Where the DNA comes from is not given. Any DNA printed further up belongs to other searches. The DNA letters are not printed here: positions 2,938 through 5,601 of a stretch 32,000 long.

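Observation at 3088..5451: Wzy-like polymerase fused in frame to a beta-helix domain that keeps its own signal peptide at the junction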

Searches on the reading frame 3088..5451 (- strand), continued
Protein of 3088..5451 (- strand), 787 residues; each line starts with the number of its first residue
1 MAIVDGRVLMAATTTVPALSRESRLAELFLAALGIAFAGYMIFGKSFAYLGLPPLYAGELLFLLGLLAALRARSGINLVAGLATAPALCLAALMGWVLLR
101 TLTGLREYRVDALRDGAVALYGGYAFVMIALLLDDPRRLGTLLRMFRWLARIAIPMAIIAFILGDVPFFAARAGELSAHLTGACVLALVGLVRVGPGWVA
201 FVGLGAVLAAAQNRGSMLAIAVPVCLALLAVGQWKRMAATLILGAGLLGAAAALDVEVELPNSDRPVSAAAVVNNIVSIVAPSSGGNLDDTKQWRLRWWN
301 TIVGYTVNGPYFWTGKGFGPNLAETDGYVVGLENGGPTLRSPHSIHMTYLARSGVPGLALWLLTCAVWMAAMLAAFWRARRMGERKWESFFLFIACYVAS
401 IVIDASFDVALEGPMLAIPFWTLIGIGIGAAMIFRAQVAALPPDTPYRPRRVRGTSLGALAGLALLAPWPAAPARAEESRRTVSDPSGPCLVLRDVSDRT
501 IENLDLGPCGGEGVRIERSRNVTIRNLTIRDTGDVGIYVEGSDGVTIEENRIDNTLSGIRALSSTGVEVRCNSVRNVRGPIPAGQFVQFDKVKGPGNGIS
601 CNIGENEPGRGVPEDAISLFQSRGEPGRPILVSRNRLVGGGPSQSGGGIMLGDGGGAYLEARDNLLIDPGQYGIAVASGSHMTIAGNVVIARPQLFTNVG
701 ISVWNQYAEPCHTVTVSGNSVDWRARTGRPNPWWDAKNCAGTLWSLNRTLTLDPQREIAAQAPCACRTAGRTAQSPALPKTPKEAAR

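Call 21: find_encoding_contigs(protein=P0063, flank=6000, max_places=2)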
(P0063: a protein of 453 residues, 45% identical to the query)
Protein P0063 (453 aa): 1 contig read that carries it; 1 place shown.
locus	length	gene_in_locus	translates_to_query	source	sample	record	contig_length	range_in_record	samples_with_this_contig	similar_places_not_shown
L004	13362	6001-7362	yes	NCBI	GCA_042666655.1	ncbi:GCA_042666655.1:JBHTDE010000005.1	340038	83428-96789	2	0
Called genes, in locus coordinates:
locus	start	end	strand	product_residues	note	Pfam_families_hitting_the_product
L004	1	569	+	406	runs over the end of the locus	PF13439:Glyco_transf_4, PF20706:GT4-conflict, PF00534:Glycos_transf_1, PF13692:Glyco_trans_1_4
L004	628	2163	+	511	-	PF13229:Beta_helix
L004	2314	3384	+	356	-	PF01757:Acyl_transf_3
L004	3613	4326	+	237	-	PF04138:GtrA_DPMS_TM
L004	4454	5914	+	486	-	PF09594:GT87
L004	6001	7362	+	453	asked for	PF04932:Wzy_C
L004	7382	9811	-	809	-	PF00353:HemolysinCabind, PF13229:Beta_helix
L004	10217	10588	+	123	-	PF11994:DUF3489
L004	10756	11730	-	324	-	PF03401:TctC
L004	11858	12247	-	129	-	-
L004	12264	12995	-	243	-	PF13641:Glyco_tranf_2_3 (weak), PF00535:Glycos_transf_2, PF10111:Glyco_tranf_2_2 (weak)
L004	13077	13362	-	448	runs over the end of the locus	PF00067:p450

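Call 36: find_encoding_contigs(protein=P0014, flank=7000, max_places=1)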
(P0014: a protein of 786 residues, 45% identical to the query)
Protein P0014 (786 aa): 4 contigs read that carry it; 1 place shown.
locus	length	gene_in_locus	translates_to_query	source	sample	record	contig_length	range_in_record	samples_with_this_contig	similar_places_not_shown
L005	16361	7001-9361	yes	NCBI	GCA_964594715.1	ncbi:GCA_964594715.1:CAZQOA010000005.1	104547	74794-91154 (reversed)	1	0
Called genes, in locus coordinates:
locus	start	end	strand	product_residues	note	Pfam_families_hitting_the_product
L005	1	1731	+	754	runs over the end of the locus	PF01408:GFO_IDH_MocA, PF22725:GFO_IDH_MocA_C3, PF02894:GFO_IDH_MocA_C, PF01073:3Beta_HSD, PF01370:Epimerase, PF05368:NmrA, PF07993:NAD_binding_4 (weak), PF13460:NAD_binding_10, +2 more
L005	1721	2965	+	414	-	-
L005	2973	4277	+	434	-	PF13439:Glyco_transf_4, PF20706:GT4-conflict (weak), PF00534:Glycos_transf_1, PF13692:Glyco_trans_1_4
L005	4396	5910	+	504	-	PF03062:MBOAT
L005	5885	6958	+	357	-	-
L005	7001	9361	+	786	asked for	PF04932:Wzy_C, PF05048:NosD (weak), PF13229:Beta_helix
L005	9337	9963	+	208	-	PF28549:NDPSase_N (weak), PF00293:NUDIX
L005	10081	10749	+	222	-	PF00196:GerE, PF08281:Sigma70_r4_2 (weak)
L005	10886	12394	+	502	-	PF00483:NTP_transferase, PF12804:NTP_transf_3 (weak), PF22640:ManC_GMP_beta-helix, PF01050:MannoseP_isomer, PF07883:Cupin_2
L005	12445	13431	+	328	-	PF01370:Epimerase, PF04321:RmlD_sub_bind (weak), PF16363:GDP_Man_Dehyd, PF07993:NAD_binding_4 (weak)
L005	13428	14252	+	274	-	PF03808:Glyco_tran_WecG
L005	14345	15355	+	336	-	PF01073:3Beta_HSD, PF01370:Epimerase, PF02719:Polysacc_synt_2 (faint), PF13460:NAD_binding_10 (weak), PF16363:GDP_Man_Dehyd, PF07993:NAD_binding_4 (weak)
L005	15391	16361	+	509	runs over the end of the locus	PF02397:Bac_transf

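Call 37: find_encoding_contigs(protein=P0028, flank=7000, max_places=1)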
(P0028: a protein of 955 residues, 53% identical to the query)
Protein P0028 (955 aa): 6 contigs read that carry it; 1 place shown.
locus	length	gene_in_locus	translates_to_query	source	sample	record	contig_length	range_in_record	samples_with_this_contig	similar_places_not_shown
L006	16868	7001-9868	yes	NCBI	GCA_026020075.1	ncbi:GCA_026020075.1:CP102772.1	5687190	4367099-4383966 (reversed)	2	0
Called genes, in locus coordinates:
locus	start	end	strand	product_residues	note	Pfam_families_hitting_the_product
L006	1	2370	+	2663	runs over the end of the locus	PF00109:ketoacyl-synt, PF02801:Ketoacyl-synt_C, PF16197:KAsynt_C_assoc, PF22336:RhiE-like_linker, PF22621:CurL-like_PKS_C, PF00698:Acyl_transf_1, PF00550:PP-binding, PF00202:Aminotran_3, +4 more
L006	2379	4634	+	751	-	PF00668:Condensation, PF00975:Thioesterase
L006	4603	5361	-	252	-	PF22624:AASDHPPT_N, PF01648:ACPS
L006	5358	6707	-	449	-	-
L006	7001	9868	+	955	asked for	PF04932:Wzy_C, PF13229:Beta_helix, PF05048:NosD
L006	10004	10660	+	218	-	PF08241:Methyltransf_11, PF13649:Methyltransf_25 (weak)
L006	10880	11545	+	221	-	-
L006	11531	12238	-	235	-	PF00027:cNMP_binding, PF13545:HTH_Crp_2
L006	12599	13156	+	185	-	PF18546:MetOD1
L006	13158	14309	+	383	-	PF13581:HATPase_c_2 (faint), PF07730:HisKA_3 (weak), PF02518:HATPase_c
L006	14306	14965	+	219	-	PF00072:Response_reg, PF00196:GerE, PF08281:Sigma70_r4_2 (weak)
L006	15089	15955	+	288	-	PF00072:Response_reg (weak), PF00196:GerE, PF08281:Sigma70_r4_2 (weak)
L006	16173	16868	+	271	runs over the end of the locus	PF00196:GerE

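Call 48: search_protein_families(library=pfam, proteins=[L006:5358-6707:-, L005:1721-2965:+], max_evalue=10)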
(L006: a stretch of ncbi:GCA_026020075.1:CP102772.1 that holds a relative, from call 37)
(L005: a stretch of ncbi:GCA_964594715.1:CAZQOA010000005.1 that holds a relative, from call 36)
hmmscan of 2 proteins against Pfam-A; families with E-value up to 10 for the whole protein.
L006:5358-6707:- (449 aa): 2 families
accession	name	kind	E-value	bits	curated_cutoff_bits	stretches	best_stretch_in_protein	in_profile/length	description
PF01554.23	MatE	-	0.00016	21.8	24.9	1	248-387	17-157/161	MatE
PF19699.4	CLSTN_C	-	0.34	10.2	27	1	380-430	276-326/354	Calsyntenin C-terminal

L005:1721-2965:+ (414 aa): 1 family
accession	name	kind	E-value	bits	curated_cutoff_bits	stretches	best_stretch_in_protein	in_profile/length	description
PF01943.22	Polysacc_synt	-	0.15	11.9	28.2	1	7-111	2-107/274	Polysaccharide biosynthesis protein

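Call 60: search_protein_representatives(protein=window:3091-5451:-)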
Query: 787 residues. Proteins with E-value up to 0.001 (for the whole library): 2957; up to 1e-10: 1790; up to 1e-30: 779. The best 150 are listed.
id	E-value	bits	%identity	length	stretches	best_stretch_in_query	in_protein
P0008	0.0e+00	1556.8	89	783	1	10-787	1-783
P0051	2.0e-128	446.5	53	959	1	14-485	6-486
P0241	9.3e-112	391.4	41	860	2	491-770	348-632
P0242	4.6e-109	382.4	48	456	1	26-437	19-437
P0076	1.7e-103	364.0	48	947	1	17-490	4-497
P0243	1.9e-103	363.9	50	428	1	35-437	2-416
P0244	6.3e-103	362.2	47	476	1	23-437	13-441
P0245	3.1e-101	356.6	49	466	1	25-440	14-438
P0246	2.6e-100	353.5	44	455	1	23-444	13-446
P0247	1.0e-95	338.4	47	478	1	24-450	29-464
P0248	1.7e-94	334.2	46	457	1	26-438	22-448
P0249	4.5e-94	332.9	45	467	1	25-448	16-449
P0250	1.3e-93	331.4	45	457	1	22-441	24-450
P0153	7.8e-92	325.5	55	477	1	467-742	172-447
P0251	1.3e-90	321.4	43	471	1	25-438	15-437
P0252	1.7e-88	314.4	41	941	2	37-445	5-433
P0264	1.3e-74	268.5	50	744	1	482-741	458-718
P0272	3.1e-70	254.1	50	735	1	483-747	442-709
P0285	5.8e-69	249.8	32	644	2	485-768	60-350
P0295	1.2e-65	238.9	47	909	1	483-741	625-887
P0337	4.0e-61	223.9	40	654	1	461-739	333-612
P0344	9.1e-60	219.4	39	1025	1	19-429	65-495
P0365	8.9e-58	212.8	45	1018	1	486-745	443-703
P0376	6.8e-57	209.9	43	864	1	486-739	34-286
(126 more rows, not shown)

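Call 61: search_protein_families(library=pfam, proteins=[P0241, P0252, P0264, P0272, P0285, P0295, P0337, P0344, P0365, P0376], max_evalue=0.001)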
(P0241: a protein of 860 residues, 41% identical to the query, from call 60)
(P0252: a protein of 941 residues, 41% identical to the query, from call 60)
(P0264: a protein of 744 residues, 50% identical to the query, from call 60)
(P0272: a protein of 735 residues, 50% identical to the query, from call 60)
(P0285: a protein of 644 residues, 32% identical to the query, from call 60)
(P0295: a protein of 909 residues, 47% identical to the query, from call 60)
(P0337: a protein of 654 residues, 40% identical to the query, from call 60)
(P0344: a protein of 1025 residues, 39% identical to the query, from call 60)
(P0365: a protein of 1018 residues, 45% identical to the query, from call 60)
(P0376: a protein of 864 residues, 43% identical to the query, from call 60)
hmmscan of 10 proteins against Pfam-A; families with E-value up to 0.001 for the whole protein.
P0241 (860 aa): 3 families
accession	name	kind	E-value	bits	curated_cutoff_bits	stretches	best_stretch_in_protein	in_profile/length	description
PF13229.12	Beta_helix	-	5.1e-29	101.4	25.9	2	348-545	3-157/158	Right handed beta helix region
PF05048.19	NosD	-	1.9e-12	47.5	23.6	2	36-121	83-169/212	Periplasmic copper-binding protein (NosD)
PF00295.23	Glyco_hydro_28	-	3e-10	40.2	22.9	2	33-98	89-158/324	Glycosyl hydrolases family 28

P0252 (941 aa): 3 families
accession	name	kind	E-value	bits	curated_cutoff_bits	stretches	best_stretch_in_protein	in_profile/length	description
PF13229.12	Beta_helix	-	1.2e-18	67.7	25.9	1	662-830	2-156/158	Right handed beta helix region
PF04932.20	Wzy_C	-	1.1e-13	51.6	31.7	1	179-350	3-149/149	O-Antigen ligase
PF05048.19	NosD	-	9.7e-08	32.1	23.6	1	732-851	57-163/212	Periplasmic copper-binding protein (NosD)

P0264 (744 aa): 4 families
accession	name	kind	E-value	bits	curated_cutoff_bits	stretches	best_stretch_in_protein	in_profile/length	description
PF08305.17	NPCBM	-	1.4e-104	346.2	23.9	2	31-172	2-137/137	NPCBM/NEW2 domain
PF13205.12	Big_5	-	2.2e-21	77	23.6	1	326-435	1-105/105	Bacterial Ig-like domain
PF13229.12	Beta_helix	-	2.4e-20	73.2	25.9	2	445-555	4-114/158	Right handed beta helix region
PF05048.19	NosD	-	1.2e-09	38.4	23.6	1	441-553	60-171/212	Periplasmic copper-binding protein (NosD)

P0272 (735 aa): 4 families
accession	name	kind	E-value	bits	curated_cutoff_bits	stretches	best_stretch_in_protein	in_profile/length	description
PF08305.17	NPCBM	-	3.9e-49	166.6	23.9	1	165-304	3-136/137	NPCBM/NEW2 domain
PF13205.12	Big_5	-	5.8e-19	69.2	23.6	1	323-416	16-105/105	Bacterial Ig-like domain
PF13229.12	Beta_helix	-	3e-16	59.9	25.9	2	457-564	9-114/158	Right handed beta helix region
PF05048.19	NosD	-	3.5e-10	40.1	23.6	1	429-537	65-171/212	Periplasmic copper-binding protein (NosD)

P0285 (644 aa): 1 family
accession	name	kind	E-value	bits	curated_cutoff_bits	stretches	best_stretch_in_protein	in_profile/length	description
PF13229.12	Beta_helix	-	5.3e-17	62.3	25.9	2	65-236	2-152/158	Right handed beta helix region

P0295 (909 aa): 8 families
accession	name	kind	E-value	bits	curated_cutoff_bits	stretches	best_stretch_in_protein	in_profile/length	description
PF07691.17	PA14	-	4.6e-28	98.3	24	1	246-377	3-144/147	PA14 domain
PF13229.12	Beta_helix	-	1e-17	64.6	25.9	1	610-761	3-142/158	Right handed beta helix region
PF05048.19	NosD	-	1.2e-12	48.2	23.6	1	677-881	15-187/212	Periplasmic copper-binding protein (NosD)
PF07610.17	DUF1573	-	3.4e-06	27.4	26.1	1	482-575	3-96/98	Protein of unknown function (DUF1573)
PF10528.15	GLEYA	-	6.4e-06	26.8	26.2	1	288-361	1-84/91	GLEYA domain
PF15780.11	ASH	-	9.6e-06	26.1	27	1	485-568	12-96/98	Abnormal spindle-like microcephaly-assoc'd, ASPM-SPD-2-Hydin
PF22544.2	HYDIN_VesB_CFA65-like_Ig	-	2.2e-05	25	25.5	1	482-575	5-99/100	HYDIN/CFA65/VesB-like, Ig-like domain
PF22073.2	Cep192_D4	-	4e-05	24.2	35.5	1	487-577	11-111/112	Cep192 domain 4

P0337 (654 aa): 3 families
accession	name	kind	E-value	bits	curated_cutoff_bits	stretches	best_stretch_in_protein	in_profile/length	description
PF13229.12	Beta_helix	-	4.8e-12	46.2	25.9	1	342-480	6-145/158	Right handed beta helix region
PF01453.30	B_lectin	-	1.2e-05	26.2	32.4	1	225-291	16-84/105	D-mannose binding lectin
PF05048.19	NosD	-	4.2e-05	23.5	23.6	1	353-588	9-197/212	Periplasmic copper-binding protein (NosD)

P0344 (1025 aa): 7 families
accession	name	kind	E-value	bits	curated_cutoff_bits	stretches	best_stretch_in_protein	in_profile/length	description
PF04932.20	Wzy_C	-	8.9e-15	55.2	31.7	1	278-428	9-149/149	O-Antigen ligase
PF02706.20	Wzz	-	3.5e-11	43.7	25.5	1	547-626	10-87/91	Chain length determinant protein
PF10609.15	ParA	-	5.4e-11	42.8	27.1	1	800-971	7-178/246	NUBPL iron-transfer P-loop NTPase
PF01656.29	CbiA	-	1.3e-08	35.3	25.4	1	800-907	2-70/125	CobQ/CobB/MinD/ParA nucleotide binding domain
PF09140.17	MipZ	-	1.1e-07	31.9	20.7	1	800-914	4-108/262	ATPase MipZ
PF13807.11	GNVR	-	1.4e-07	31.8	27.7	1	687-732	36-81/82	G-rich domain on putative tyrosine kinase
PF13614.12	AAA_31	-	1.9e-07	31.6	27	1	806-920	11-132/177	AAA domain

P0365 (1018 aa): 5 families
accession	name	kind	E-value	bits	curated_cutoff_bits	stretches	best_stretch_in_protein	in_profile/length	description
PF00331.26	Glyco_hydro_10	-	4.5e-18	66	22.1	1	114-345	60-280/311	Glycosyl hydrolase family 10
PF12799.13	LRR_4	-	2.9e-13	50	27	2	801-837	2-40/44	Leucine Rich repeats (2 copies)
PF13229.12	Beta_helix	-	2.9e-11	43.7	25.9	1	448-645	3-157/158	Right handed beta helix region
PF24807.1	WD40_CDC20-Fz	-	2.7e-05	24.1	200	1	797-942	39-184/292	CDC20/Fizzy WD40 domain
PF05048.19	NosD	-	0.00092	19.1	23.6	1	445-538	82-177/212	Periplasmic copper-binding protein (NosD)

P0376 (864 aa): 6 families
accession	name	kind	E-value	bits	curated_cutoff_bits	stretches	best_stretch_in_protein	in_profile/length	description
PF11721.14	Malectin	-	4.8e-67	225.4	23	2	394-529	2-145/163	Malectin domain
PF13229.12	Beta_helix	-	1.6e-14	54.3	25.9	1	37-236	2-158/158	Right handed beta helix region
PF12819.13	Malectin_like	-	3.7e-13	49.9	24.5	2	667-753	236-328/331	Malectin-like domain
PF05048.19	NosD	-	3.4e-09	36.9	23.6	1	34-125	81-174/212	Periplasmic copper-binding protein (NosD)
PF18962.6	Por_Secre_tail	-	1.4e-06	28.9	27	1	793-859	1-72/75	Secretion system C-terminal sorting domain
PF16967.11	TcfC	-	0.00057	19.9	29.4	0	823-854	25-57/68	E-set like domain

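Call 62: predict_structure(alignment_id=A2)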
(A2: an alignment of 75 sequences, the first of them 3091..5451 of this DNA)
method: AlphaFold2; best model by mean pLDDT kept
length: 787 residues; sequences in the alignment: 75
mean_pLDDT: 85.3   pTM: 0.62
mean pLDDT of the five models: 85.3, 85.0, 84.5, 84.1, 83.5
residues with pLDDT >= 90: 455; 70-90: 211; 50-70: 65; < 50: 56
segments of 3 or more residues with pLDDT < 50: 1-16, 457-479, 773-775, 777-779, 784-787
pLDDT, mean of each block of 10 residues (from residue 1): 41 48 88 95 85 75 94 76 94 97 92 90 96 95 97 94 77 92 96 94 91 90 93 84 84 84 75 81 59 83 93 93 81 58 88 97 98 97 96 98 88 90 98 94 74 50 37 38 88 97 93 98 98 96 98 97 98 92 89 98 89 90 98 90 73 97 93 93 95 71 91 94 79 84 74 82 84 52 47
secondary structure, 60 per line:
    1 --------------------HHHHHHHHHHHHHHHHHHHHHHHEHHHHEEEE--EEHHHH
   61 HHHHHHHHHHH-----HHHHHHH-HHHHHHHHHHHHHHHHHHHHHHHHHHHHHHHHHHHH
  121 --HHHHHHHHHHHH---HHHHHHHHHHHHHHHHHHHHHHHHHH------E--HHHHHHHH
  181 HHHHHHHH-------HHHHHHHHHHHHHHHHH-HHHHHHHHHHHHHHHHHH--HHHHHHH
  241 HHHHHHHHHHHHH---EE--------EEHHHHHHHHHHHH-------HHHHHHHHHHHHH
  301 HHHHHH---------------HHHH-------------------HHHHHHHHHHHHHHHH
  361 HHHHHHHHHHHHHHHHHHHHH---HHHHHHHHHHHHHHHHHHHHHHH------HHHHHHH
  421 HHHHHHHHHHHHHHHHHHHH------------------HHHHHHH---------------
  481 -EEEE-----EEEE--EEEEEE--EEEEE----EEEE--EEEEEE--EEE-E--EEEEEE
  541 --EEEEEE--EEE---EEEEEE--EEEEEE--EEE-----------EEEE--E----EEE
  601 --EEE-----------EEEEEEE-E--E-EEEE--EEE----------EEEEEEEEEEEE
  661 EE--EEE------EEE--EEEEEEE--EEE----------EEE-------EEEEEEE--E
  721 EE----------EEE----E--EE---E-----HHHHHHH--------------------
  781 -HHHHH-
elements in order (helices of 4 or more, strands of 3 or more residues): H21-43 H45-48 E49-52 H57-71 H77-83 H85-120 H123-134 H138-163 H173-188 H196-212 H214-231 H234-253 H269-280 H288-306 H322-325 H345-381 H385-407 H414-440 H459-465 E482-485 E491-494 E497-502 E505-509 E514-517 E520-525 E528-530 E535-540 E543-548 E551-553 E557-562 E565-570 E573-575 E587-590 E598-600 E603-605 E617-623 E630-633 E636-638 E649-662 E665-667 E674-676 E679-685 E688-690 E701-703 E711-717 E720-722 E733-735 H754-760 H782-786

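Call 66: find_encoding_contigs(protein=P0068, flank=5000, max_places=1)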
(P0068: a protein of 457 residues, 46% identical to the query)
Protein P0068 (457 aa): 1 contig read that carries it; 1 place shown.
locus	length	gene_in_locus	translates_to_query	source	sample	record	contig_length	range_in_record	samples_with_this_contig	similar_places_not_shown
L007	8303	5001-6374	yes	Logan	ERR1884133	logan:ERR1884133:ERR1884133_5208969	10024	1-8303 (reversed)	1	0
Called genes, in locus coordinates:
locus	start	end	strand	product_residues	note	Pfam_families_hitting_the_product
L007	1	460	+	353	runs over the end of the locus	-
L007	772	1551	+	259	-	PF00196:GerE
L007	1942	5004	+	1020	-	-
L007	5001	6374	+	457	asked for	PF04932:Wzy_C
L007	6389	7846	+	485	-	PF13229:Beta_helix, PF05048:NosD (weak)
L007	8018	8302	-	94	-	?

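Call 67: find_encoding_contigs(protein=P0058, flank=5000, max_places=1)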
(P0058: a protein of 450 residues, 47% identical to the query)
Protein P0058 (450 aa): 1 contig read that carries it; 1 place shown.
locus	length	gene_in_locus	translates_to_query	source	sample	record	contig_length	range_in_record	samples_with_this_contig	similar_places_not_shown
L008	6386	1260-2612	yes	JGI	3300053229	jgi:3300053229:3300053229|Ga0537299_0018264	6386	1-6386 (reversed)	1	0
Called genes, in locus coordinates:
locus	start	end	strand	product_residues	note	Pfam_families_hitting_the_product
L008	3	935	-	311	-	?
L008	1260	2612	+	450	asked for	PF04932:Wzy_C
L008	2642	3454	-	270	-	PF00535:Glycos_transf_2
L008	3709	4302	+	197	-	PF13242:Hydrolase_like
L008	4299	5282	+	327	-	PF01073:3Beta_HSD, PF01370:Epimerase, PF02719:Polysacc_synt_2 (faint), PF04321:RmlD_sub_bind (weak), PF07993:NAD_binding_4 (faint), PF16363:GDP_Man_Dehyd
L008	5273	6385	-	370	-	?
